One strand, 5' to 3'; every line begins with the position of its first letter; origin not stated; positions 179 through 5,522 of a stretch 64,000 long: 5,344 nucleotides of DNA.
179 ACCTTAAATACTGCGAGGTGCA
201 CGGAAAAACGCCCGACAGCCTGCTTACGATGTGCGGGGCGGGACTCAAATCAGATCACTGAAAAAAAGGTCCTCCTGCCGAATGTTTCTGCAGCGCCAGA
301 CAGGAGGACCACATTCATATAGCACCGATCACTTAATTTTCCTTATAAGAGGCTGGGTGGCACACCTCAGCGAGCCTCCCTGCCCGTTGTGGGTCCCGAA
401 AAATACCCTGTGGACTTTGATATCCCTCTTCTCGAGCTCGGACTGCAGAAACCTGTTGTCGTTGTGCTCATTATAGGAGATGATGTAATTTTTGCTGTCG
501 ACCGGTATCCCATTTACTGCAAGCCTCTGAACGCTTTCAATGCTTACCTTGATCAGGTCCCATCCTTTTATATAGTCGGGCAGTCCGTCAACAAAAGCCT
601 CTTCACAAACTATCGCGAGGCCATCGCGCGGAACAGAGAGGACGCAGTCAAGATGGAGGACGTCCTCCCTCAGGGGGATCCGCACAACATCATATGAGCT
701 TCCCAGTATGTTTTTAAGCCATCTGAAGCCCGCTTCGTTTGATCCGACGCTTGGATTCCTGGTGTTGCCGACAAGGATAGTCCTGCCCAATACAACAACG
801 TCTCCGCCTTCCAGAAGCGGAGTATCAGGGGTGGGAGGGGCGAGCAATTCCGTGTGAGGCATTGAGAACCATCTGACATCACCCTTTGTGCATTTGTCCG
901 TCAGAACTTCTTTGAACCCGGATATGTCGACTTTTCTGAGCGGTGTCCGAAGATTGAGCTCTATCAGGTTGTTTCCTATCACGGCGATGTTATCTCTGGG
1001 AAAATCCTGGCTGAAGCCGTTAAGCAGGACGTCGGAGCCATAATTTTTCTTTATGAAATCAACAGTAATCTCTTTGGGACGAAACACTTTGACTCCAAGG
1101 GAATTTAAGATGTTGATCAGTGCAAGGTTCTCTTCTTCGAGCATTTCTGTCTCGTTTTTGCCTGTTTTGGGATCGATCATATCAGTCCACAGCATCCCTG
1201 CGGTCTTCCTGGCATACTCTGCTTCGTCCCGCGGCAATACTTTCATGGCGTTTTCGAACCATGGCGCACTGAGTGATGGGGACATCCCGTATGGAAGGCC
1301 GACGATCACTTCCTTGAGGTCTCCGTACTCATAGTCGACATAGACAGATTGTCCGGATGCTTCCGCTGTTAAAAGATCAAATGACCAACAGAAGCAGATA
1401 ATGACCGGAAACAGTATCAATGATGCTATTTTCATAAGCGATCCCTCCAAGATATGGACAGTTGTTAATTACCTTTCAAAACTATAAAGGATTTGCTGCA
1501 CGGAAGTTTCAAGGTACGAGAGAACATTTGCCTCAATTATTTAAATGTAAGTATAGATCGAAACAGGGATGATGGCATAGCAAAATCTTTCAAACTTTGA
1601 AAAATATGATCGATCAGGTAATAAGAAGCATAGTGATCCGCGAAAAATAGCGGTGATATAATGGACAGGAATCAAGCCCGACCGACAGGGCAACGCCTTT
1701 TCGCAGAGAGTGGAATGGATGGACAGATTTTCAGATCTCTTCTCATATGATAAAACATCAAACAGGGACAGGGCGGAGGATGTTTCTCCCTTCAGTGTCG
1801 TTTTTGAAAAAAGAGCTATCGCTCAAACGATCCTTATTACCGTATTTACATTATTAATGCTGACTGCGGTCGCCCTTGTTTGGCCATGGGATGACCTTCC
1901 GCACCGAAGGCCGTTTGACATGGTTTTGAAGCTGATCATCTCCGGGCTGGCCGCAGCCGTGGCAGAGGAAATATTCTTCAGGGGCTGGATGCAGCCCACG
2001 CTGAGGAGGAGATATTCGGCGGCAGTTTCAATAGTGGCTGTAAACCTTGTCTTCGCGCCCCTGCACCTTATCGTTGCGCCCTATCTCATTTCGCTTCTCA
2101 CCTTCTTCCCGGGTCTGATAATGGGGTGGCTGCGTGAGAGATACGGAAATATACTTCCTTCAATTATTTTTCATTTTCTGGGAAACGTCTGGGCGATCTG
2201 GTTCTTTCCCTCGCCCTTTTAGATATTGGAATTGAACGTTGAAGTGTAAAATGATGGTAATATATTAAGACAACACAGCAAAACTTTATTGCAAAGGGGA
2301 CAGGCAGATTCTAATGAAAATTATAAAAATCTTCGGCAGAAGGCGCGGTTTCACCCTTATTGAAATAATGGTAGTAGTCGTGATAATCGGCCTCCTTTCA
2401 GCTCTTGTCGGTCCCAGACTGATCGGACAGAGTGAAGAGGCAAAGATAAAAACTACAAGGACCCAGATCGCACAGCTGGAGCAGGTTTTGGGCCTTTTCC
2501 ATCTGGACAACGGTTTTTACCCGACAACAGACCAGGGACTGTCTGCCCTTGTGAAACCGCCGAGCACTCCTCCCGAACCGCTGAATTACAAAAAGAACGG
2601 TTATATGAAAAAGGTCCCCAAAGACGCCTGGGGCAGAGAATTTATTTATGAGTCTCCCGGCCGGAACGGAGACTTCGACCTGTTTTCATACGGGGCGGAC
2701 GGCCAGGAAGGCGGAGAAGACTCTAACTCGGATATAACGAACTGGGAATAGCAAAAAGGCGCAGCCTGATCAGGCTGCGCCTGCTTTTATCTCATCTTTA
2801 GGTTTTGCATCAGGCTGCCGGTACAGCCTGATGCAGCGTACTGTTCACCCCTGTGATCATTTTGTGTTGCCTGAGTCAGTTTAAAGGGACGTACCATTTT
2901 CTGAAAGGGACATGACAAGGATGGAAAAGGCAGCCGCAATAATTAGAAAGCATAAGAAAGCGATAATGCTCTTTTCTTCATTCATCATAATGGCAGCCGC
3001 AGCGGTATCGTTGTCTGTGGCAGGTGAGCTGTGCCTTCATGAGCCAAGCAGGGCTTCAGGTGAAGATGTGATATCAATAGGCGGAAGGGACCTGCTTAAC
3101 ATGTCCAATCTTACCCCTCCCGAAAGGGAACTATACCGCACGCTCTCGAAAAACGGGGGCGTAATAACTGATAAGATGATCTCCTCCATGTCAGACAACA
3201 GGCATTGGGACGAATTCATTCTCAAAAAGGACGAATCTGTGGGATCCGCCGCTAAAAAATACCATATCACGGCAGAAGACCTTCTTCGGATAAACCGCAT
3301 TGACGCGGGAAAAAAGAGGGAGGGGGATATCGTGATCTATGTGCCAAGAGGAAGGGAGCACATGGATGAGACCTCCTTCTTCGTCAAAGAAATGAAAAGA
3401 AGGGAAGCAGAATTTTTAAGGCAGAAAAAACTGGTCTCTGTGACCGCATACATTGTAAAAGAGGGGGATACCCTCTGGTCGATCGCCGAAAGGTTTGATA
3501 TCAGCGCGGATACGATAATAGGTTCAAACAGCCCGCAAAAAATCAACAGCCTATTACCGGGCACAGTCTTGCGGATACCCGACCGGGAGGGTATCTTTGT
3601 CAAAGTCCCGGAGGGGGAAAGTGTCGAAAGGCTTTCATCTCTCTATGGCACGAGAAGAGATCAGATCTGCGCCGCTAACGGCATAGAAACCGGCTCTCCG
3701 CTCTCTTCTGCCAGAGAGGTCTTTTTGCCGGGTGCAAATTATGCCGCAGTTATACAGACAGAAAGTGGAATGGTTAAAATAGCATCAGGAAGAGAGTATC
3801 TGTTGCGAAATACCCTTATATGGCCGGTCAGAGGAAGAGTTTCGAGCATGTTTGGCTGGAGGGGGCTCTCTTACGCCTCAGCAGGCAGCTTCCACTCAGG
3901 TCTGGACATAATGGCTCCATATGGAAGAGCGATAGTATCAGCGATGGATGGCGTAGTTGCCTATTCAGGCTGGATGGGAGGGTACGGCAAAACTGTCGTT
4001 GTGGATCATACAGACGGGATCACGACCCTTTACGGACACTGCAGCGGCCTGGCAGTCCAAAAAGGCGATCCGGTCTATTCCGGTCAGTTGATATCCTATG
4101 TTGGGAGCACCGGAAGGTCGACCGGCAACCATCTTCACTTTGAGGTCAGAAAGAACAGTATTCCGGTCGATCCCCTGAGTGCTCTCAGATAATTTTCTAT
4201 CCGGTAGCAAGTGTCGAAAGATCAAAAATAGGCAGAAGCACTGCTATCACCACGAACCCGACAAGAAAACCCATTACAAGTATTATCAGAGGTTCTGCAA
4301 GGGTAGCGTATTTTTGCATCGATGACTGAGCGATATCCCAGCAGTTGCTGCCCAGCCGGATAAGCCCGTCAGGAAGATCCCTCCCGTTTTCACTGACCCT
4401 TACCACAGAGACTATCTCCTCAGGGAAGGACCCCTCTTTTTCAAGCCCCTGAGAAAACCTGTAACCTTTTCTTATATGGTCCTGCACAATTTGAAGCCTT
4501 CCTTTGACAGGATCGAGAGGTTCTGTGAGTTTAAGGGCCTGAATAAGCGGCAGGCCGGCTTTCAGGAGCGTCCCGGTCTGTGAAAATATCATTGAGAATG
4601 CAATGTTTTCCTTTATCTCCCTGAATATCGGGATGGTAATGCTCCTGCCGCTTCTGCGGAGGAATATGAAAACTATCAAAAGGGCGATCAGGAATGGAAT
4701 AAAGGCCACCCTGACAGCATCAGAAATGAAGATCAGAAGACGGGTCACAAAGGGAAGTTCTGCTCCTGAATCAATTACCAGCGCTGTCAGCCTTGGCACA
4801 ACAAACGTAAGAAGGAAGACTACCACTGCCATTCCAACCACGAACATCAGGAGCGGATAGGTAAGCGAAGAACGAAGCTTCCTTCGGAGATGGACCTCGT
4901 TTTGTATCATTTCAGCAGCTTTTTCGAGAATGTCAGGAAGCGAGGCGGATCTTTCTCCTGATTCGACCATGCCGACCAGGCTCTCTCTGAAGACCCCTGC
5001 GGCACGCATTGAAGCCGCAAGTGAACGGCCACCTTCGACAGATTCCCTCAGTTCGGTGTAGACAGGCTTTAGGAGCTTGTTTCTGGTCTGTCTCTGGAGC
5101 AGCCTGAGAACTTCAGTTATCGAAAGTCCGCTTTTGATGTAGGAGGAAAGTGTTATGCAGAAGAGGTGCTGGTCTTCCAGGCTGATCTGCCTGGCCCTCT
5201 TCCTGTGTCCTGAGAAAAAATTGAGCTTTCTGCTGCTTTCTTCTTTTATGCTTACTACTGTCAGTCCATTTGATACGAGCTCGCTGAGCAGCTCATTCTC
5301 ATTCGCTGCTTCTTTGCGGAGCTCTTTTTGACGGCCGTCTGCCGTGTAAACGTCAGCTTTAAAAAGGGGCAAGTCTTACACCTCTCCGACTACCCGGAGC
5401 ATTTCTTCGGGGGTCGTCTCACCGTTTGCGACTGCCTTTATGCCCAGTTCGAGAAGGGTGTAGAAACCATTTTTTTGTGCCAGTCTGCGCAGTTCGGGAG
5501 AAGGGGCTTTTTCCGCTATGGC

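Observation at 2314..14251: Divergent, split type II secretion-like locus lacking several canonical parts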

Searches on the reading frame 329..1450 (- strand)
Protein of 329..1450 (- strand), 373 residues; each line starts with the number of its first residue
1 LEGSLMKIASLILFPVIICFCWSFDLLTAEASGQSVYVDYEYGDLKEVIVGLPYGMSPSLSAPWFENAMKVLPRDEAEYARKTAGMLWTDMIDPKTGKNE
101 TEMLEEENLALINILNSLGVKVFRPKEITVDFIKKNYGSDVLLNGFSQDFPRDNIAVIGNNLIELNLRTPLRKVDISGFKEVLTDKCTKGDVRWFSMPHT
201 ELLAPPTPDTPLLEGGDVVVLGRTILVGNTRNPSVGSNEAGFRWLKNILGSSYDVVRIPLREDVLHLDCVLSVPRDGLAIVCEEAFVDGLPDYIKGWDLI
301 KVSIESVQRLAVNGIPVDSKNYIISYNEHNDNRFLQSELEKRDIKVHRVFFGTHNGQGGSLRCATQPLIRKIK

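Call 6: search_protein_families(library=ncbifam, proteins=[window:329-1450:-], max_evalue=0.01)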
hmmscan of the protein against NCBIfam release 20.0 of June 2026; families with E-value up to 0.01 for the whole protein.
window:329-1450:- (373 aa): 3 families
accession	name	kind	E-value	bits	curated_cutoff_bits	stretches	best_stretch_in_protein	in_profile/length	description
NF045660.1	DiMthArgaseDdahStm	equivalog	9.2e-05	22.3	340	1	212-288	109-180/249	dimethylargininase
NF002381.0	PRK01388.1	subfamily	0.00079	18.4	414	0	150-273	158-276/405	arginine deiminase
TIGR01078.1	arcA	equivalog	0.0078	15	489.1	0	150-273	157-276/408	arginine deiminase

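Call 59: search_protein_families(library=pfam, proteins=[window:329-1450:-], max_evalue=0.001)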
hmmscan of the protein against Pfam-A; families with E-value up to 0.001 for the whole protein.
window:329-1450:- (373 aa): 2 families
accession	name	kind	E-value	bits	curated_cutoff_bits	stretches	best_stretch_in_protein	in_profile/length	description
PF02274.22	ADI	-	2.7e-05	23.8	22.8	0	210-274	183-249/377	Arginine deiminase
PF19420.4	DDAH_eukar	-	4.2e-05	23.4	23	1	248-368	154-290/291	N,N dimethylarginine dimethylhydrolase, eukaryotic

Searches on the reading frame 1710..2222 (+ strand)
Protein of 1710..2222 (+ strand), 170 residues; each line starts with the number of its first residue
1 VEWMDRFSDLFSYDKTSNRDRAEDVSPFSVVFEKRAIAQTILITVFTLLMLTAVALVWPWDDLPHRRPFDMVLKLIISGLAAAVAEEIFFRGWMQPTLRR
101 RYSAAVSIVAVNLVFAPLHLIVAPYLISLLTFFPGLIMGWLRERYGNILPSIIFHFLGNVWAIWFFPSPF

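Call 6: search_protein_families(library=ncbifam, proteins=[window:1710-2222:+], max_evalue=0.01)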
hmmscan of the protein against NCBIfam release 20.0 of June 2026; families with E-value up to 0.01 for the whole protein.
window:1710-2222:+ (170 aa): 10 families
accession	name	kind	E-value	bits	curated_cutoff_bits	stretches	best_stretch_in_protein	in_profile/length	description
NF040589.1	CPBP_Synerg_MrtS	equivalog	9.8e-56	188.6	130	1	26-168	27-169/170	Synerg-CTERM system glutamic-type intramembrane protease MrtS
NF040914.1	Mrt_core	domain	1.2e-18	67.1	100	1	79-163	8-102/108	myxosortase family intramembrane protease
NF040674.1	CPBP_fam_MrtP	equivalog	1.5e-18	67.4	250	1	82-162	256-346/354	myxosortase MrtP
NF040594.1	CPBP_fam_MrtC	equivalog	5.3e-17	62.3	195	1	31-164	74-217/221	myxosortase MrtC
NF033192.3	CPBP_JDVT_MrtJ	equivalog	3.8e-15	56.4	75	1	82-163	8-96/98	JDVT-CTERM system glutamic-type intramembrane protease MrtJ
NF041647.1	ABC_perm_CPBP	equivalog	5.9e-15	55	435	1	69-164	540-632/636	ABC transporter permease subunit/CPBP intramembrane protease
NF040593.1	CPBP_fam_MrtX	exception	3.4e-10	40.2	180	1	67-162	126-229/238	myxosortase MrtX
NF040915.1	CPBP_fam_MrtZ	exception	4.7e-08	32.8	325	1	73-160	166-262/275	myxosortase MrtZ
NF047635.1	CPBP_Sphingo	equivalog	1.7e-07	30.9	225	1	129-162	201-234/237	CPBP family intramembrane glutamic endopeptidase, BDIM_20840 family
NF040590.1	CPBP_Pyro_MrtA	exception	2e-06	28.2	200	1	63-160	92-186/194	CPBP family archaeomyxosortase MrtA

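Call 56: list_cluster_members(proteins=[window:1710-2222:+, window:2314-2751:+, window:4197-5372:-, window:6857-8947:-, window:10432-11031:-, window:11018-11491:-, window:11488-12708:-, window:12718-13647:-, window:13613-14251:-, window:14404-15174:-])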
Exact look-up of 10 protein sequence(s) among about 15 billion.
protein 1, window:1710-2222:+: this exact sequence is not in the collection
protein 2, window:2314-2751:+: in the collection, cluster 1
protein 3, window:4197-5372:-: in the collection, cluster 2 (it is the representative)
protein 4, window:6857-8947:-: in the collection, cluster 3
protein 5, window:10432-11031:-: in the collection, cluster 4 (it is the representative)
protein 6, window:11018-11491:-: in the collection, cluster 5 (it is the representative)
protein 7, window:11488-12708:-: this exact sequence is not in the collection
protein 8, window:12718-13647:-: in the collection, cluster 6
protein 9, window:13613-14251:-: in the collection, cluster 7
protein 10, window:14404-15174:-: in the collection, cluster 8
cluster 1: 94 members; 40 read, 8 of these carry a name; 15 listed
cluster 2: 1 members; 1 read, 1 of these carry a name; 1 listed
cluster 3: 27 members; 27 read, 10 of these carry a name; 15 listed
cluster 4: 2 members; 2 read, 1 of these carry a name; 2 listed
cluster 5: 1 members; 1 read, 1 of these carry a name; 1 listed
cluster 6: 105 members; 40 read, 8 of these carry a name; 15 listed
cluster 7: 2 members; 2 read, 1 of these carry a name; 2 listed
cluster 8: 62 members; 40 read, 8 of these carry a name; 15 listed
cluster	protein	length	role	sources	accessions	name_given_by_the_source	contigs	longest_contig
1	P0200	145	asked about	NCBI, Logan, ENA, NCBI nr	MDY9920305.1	MAG: type II secretion system major pseudopilin GspG [Synergistota bacterium] | type II secretion system major pseudopilin GspG [Synergistota bacterium]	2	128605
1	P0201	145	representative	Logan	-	-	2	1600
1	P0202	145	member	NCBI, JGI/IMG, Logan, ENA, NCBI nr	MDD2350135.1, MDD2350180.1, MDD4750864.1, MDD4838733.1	MAG: type II secretion system major pseudopilin GspG [Synergistaceae bacterium] | general secretion pathway protein G | type II secretion system major pseudopilin GspG [Synergistaceae bacterium]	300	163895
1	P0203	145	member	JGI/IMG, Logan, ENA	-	general secretion pathway protein G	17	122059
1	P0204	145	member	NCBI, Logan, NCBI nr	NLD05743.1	MAG: type II secretion system major pseudopilin GspG [Synergistaceae bacterium] | type II secretion system major pseudopilin GspG [Synergistaceae bacterium]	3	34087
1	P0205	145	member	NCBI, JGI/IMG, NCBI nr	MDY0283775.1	MAG: type II secretion system major pseudopilin GspG [Synergistaceae bacterium] | type II secretion system major pseudopilin GspG [Synergistaceae bacterium]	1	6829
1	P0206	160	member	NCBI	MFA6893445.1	MAG: type II secretion system major pseudopilin GspG, partial [Synergistaceae bacterium]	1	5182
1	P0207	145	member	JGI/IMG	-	general secretion pathway protein G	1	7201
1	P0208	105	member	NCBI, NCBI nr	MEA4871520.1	MAG: type II secretion system major pseudopilin GspG, partial [Synergistaceae bacterium] | type II secretion system major pseudopilin GspG [Synergistaceae bacterium]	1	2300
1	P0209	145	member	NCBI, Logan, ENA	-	-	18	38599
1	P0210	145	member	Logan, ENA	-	-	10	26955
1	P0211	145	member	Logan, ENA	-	-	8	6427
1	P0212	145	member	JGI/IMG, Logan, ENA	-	-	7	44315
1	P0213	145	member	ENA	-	-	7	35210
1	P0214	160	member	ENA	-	-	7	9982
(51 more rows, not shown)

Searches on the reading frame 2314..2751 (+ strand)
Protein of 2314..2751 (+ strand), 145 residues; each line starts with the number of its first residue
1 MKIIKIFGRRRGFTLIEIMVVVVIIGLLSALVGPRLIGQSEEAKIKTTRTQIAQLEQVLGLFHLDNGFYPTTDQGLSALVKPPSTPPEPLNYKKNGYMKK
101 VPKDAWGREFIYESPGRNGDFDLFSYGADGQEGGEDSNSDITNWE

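Call 6: search_protein_families(library=ncbifam, proteins=[window:2314-2751:+], max_evalue=0.01)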
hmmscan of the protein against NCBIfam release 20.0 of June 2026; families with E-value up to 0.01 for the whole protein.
window:2314-2751:+ (145 aa): 9 families
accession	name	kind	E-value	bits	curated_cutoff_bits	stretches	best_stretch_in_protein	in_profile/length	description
TIGR01710.1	typeII_sec_gspG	equivalog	2.7e-56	189.3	88.85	1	11-145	1-134/134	type II secretion system major pseudopilin GspG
TIGR01708.2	typeII_sec_gspH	equivalog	5.6e-09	36.2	80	1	11-57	2-49/169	type II secretion system minor pseudopilin GspH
NF040999.1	pilin_ComGC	equivalog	1.8e-08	34.4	75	1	11-74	2-65/84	competence type IV pilus major pilin ComGC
TIGR02532.1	IV_pilin_GFxxxE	domain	2.7e-08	33.3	16.3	1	10-32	1-23/24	prepilin-type N-terminal cleavage/methylation domain-containing protein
NF041775.1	typeIV_PilA_Myxo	equivalog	5.8e-08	33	400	1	1-53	1-53/214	type IV pilin protein PilA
NF007862.0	PRK10574.1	equivalog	2.4e-06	27.7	138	1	9-78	3-72/145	prepilin peptidase-dependent pilin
TIGR02596.1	TIGR02596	subfamily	0.00011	22.3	70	1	13-52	1-40/196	Verru_Chthon cassette protein D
NF007800.0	PRK10506.1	equivalog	0.001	19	158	1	8-34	6-32/163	prepilin peptidase-dependent protein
NF041013.1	T4P_ComGE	equivalog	0.0054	16.8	49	1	11-49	4-45/83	competence type IV pilus minor pilin ComGE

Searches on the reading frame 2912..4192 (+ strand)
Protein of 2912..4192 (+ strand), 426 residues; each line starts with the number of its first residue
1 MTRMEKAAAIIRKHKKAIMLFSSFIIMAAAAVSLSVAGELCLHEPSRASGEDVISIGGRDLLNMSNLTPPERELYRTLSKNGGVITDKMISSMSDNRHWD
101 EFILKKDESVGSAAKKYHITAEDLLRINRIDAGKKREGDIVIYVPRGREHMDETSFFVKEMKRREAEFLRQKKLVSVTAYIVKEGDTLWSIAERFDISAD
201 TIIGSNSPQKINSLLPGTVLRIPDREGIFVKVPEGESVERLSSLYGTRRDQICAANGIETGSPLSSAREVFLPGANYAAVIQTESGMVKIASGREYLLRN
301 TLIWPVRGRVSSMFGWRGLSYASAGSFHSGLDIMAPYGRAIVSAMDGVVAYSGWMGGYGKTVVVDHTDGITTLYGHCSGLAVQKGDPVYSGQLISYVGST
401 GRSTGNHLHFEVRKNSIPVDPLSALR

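Call 6: search_protein_families(library=ncbifam, proteins=[window:2912-4192:+], max_evalue=0.01)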
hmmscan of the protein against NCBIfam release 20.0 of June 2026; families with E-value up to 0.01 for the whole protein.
window:2912-4192:+ (426 aa): 20 families
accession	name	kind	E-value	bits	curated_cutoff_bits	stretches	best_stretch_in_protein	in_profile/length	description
NF041208.1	celldiv_DipM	equivalog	2.6e-32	112.6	740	1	175-422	181-414/419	cell division endopeptidase DipM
NF050804.1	CellDivDipMCaul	equivalog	1.8e-29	103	900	2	300-416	505-617/634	cell division endopeptidase DipM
NF052530.1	Heli_ShapePgp3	exception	1.9e-25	89.5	300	1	292-423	131-262/270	peptidoglycan metallopeptidase Pgp3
NF052336.1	PdgHdaseHSB100310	equivalog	4.6e-24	85.4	500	1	300-416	33-145/316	peptidoglycan hydrolase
NF008652.0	PRK11649.1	equivalog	1.1e-22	80.3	341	1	299-424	281-409/439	murein DD-endopeptidase MepM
NF052529.1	PG_M23_Pgp6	exception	1e-18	67.3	600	1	325-421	332-428/452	peptidoglycan metallopeptidase Pgp6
NF053825.1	PdgNdpepShyA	equivalog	4.6e-18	65.1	700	1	324-424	292-392/425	peptidoglycan DD-endopeptidase ShyA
NF008644.1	PRK11637.1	equivalog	5e-18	65.3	270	1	302-423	264-381/385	murein hydrolase activator EnvC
NF040883.1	amid_act_ActS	equivalog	6.2e-18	64.9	375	1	300-423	115-231/242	amidase activator ActS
NF053824.1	PdgNdpepShyC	equivalog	2e-17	63.2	700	1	274-416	241-384/429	peptidoglycan DD-endopeptidase ShyC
NF047755.1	LIC_10271_M23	exception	2.2e-17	63.5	180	2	298-421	91-205/207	LIC_10271 family cell wall hydrolase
NF008123.1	PRK10871.1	equivalog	2.5e-16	60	311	1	302-424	246-361/365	murein hydrolase activator NlpD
NF047657.1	CellWlHdaseLepto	equivalog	8.7e-14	51.5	400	2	297-422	101-217/221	hypothetical protein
NF053738.1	S2SprSpoIIQBc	equivalog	4.6e-12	46.1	250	1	330-423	124-221/232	stage II sporulation protein SpoIIQ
TIGR02907.1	spore_VI_D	equivalog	1.2e-08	34.9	169.85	1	177-223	299-344/344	stage VI sporulation protein D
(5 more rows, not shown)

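Call 59: search_protein_families(library=pfam, proteins=[window:2912-4192:+], max_evalue=0.001)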
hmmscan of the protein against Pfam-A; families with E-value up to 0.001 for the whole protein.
window:2912-4192:+ (426 aa): 4 families
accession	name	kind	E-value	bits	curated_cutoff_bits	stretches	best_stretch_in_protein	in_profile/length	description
PF01551.29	Peptidase_M23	-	3.9e-34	117.1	28.7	1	327-421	2-96/96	Peptidase family M23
PF01476.26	LysM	-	1.4e-20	73.4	20.9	1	180-223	1-43/43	LysM domain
PF23473.1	LysM3_LYK4_5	-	6.1e-08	33.1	29.3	1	179-223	4-47/48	LYK4/5 LysM3 domain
PF23446.1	LysM1_NFP_LYK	-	0.00017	22.8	36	0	235-273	15-54/60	NFP/LYK LysM1 domain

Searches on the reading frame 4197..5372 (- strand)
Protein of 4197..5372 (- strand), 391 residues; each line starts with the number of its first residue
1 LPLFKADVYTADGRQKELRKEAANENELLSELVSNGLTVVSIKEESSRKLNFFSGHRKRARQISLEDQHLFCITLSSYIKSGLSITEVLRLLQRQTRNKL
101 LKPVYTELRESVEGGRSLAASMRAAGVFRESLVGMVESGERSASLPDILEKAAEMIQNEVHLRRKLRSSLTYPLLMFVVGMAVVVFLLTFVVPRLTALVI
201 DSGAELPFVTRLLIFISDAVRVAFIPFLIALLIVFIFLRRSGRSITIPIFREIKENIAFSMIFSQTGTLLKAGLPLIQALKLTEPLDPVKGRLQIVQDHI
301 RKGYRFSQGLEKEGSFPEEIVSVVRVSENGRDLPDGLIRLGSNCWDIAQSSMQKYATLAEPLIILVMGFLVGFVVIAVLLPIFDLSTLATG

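Call 3: search_protein_families(library=pfam, proteins=[window:4197-5372:-], max_evalue=0.1)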
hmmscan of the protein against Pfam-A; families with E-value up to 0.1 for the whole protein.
window:4197-5372:- (391 aa): 3 families
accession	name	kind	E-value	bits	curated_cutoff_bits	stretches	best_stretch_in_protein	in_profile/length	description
PF00482.28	T2SSF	-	2.3e-47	160.5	25.2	2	71-193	1-125/125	Type II secretion system (T2SS), protein F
PF20072.4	DUF6468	-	0.01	16.4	26.9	1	108-143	29-65/76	Domain of unknown function (DUF6468)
PF09127.17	Leuk-A4-hydro_C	-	0.096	13.2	27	0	84-121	57-91/112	Leukotriene A4 hydrolase, C-terminal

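Call 4: search_protein_families(library=ncbifam, proteins=[window:4197-5372:-], max_evalue=0.1)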
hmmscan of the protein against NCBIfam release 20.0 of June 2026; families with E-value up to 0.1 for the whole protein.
window:4197-5372:- (391 aa): 6 families
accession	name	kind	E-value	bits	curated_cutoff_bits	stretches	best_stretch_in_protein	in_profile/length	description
TIGR02120.1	GspF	equivalog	1.9e-68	231.5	424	1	5-387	2-399/401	type II secretion system inner membrane protein GspF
NF052607.1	T4PiliAsmPilCThrm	equivalog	2.5e-46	158.6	700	1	1-385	1-400/406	type IV pilus assembly protein PilC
NF007861.0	PRK10573.1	equivalog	1.9e-43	149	401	1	10-388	13-397/401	protein transport protein HofC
NF047826.1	T3SSXpsF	equivalog_domain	1.4e-38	132.8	650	1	1-387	1-402/405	type II secretion system protein XpsF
NF052606.1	T4PiliAsmPilCMyx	equivalog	9.3e-38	130.1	700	1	3-386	21-415/419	type IV pilus assembly protein PilC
NF041012.2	T4P_ComGB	equivalog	4.9e-35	121.5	240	2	142-385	74-330/332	competence type IV pilus assembly protein ComGB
